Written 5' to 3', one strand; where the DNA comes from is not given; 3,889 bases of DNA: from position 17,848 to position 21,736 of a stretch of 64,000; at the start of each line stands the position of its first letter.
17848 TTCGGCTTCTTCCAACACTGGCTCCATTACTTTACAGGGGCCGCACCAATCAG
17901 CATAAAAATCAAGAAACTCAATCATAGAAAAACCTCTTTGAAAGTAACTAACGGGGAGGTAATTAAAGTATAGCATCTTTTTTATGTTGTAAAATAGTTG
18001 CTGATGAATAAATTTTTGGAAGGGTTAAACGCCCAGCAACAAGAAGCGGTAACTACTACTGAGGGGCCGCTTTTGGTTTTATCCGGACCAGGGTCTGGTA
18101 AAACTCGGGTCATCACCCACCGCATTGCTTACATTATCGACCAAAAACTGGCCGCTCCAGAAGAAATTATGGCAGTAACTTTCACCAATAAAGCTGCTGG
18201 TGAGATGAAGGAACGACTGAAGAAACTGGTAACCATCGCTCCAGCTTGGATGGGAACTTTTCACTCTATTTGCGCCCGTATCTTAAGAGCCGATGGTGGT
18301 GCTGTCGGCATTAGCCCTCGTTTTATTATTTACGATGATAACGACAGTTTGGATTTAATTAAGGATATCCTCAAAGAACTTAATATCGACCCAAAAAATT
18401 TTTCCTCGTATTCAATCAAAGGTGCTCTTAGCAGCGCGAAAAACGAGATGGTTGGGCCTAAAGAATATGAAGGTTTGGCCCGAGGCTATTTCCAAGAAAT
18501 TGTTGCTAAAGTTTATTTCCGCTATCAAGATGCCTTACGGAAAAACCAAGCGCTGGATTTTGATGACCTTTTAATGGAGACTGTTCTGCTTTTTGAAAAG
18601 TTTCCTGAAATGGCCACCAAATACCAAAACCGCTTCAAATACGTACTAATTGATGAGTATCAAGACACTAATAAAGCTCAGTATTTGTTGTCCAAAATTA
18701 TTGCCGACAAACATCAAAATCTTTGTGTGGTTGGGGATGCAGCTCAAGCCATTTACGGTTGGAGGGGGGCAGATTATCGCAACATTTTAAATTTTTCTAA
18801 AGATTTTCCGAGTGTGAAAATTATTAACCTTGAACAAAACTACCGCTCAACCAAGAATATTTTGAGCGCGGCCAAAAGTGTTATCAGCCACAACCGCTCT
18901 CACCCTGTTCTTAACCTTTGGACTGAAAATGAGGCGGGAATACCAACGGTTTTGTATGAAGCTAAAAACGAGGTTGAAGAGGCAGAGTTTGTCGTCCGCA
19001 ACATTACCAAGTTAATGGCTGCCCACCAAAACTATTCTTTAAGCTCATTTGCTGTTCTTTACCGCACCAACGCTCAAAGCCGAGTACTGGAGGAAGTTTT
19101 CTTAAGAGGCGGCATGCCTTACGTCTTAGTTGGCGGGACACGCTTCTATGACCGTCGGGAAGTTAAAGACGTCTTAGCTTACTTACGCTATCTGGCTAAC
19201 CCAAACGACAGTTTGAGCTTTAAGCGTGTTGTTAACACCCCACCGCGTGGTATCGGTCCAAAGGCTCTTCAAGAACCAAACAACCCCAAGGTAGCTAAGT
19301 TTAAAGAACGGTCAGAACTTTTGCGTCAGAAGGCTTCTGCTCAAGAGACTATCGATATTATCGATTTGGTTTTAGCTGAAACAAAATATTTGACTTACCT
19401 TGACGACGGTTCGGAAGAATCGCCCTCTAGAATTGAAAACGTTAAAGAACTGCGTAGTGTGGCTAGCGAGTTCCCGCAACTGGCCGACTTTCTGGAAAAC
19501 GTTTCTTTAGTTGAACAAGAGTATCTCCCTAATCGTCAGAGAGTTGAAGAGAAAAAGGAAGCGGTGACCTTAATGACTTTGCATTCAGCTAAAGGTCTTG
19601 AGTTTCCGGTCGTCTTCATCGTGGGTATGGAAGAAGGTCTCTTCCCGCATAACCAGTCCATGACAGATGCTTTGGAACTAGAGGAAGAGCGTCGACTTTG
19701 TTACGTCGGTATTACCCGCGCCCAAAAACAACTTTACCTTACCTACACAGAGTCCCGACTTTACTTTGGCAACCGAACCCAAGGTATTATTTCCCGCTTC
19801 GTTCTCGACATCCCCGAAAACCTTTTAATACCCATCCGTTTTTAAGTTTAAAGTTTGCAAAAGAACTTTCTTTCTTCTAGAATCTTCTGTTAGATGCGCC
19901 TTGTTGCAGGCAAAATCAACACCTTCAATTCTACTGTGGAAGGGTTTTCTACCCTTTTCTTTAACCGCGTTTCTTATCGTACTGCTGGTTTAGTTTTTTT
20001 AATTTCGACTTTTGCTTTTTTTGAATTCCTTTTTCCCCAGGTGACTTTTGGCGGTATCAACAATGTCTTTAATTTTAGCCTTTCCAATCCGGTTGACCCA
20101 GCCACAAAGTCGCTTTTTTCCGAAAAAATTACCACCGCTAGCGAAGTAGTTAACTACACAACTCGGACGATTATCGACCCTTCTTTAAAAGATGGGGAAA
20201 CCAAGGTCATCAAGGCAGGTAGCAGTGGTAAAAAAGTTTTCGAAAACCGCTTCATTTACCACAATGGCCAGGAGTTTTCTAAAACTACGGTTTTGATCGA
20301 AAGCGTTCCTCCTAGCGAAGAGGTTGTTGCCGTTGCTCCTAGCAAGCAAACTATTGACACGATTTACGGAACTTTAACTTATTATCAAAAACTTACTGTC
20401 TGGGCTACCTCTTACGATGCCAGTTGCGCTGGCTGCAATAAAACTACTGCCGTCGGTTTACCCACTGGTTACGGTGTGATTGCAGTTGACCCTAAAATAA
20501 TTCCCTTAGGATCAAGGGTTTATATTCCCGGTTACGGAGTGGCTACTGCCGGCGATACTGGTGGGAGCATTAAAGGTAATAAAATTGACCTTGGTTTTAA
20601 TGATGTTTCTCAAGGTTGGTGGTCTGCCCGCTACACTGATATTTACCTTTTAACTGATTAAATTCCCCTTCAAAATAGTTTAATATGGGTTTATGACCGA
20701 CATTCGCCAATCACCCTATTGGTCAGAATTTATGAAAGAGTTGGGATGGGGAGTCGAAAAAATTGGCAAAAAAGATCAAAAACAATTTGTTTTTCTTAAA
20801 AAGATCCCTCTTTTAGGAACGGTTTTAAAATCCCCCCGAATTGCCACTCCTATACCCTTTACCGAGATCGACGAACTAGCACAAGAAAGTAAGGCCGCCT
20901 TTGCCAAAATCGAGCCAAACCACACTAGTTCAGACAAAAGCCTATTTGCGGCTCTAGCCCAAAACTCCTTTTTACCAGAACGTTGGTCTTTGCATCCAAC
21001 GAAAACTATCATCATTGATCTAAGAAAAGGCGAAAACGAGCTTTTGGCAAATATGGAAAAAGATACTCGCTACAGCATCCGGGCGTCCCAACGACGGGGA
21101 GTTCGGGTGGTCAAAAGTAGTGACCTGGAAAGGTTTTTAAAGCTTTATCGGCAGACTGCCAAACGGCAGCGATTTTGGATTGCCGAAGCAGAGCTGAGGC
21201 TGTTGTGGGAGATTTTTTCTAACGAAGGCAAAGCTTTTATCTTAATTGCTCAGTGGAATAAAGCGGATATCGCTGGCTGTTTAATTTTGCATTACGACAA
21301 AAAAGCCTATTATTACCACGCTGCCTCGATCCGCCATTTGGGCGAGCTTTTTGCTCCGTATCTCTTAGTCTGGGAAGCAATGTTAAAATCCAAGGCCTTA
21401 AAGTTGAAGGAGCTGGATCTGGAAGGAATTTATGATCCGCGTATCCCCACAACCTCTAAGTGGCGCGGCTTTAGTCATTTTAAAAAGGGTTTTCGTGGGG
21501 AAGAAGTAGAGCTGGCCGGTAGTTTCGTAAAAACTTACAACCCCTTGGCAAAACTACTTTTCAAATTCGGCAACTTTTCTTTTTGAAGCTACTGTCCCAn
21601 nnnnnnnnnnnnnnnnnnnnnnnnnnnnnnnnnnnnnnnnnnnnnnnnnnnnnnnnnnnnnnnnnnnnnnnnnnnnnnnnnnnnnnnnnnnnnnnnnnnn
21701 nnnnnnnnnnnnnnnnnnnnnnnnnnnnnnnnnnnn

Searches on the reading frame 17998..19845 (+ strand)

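Call 55: search_protein_families(library=pfam, proteins=[window:17998-19845:+], max_evalue=0.00001)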
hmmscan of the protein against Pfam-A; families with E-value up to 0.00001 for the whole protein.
window:17998-19845:+ (615 aa): 5 families
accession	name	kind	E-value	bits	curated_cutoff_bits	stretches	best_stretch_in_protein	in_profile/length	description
PF00580.27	UvrD-helicase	-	1.3e-93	314.1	23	1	10-271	1-271/271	UvrD/REP helicase N-terminal domain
PF13361.12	UvrD_C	-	2.8e-75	254.3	25.6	2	276-426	1-149/350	UvrD-like helicase C-terminal domain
PF13245.12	AAA_19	-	3.5e-24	85.9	25.1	1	14-254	1-132/134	AAA domain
PF13538.12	UvrD_C_2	-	4e-11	43.1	27.4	1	523-582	2-52/52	UvrD-like helicase C-terminal domain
PF01443.25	Viral_helicase1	-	3.5e-09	37.3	21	0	517-581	169-226/228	Viral superfamily 1 RNA helicase core domain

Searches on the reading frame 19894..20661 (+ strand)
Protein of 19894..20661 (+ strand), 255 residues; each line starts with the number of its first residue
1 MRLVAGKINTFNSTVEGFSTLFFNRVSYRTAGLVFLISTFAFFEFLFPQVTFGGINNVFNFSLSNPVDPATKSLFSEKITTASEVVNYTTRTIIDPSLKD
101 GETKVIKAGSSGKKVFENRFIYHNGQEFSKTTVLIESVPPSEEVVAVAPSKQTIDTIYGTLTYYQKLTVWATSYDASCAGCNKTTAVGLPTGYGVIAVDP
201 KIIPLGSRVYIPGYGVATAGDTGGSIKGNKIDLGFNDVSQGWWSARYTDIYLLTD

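Call 85: search_protein_families(library=pfam, proteins=[window:19894-20661:+], max_evalue=0.00001)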
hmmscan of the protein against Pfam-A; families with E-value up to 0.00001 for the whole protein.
window:19894-20661:+ (255 aa): 2 families
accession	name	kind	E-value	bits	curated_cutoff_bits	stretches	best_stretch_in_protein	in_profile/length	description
PF06725.17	3D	-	1.3e-14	54.6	23.8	1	195-236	2-50/72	3D domain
PF07501.17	G5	-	2e-12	47.6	23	1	78-147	2-72/75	G5 domain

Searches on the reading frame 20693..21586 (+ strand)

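Call 85: search_protein_families(library=pfam, proteins=[window:20693-21586:+], max_evalue=0.00001)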
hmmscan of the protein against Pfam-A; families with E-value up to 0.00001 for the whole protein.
window:20693-21586:+ (297 aa): 2 families
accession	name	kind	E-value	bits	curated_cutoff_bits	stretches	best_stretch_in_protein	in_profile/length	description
PF02388.22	FemAB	-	6.4e-22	78.4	24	2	189-286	304-397/406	FemAB family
PF13480.13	Acetyltransf_6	-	1.2e-06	29.2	22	1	123-243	5-134/143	Acetyltransferase (GNAT) domain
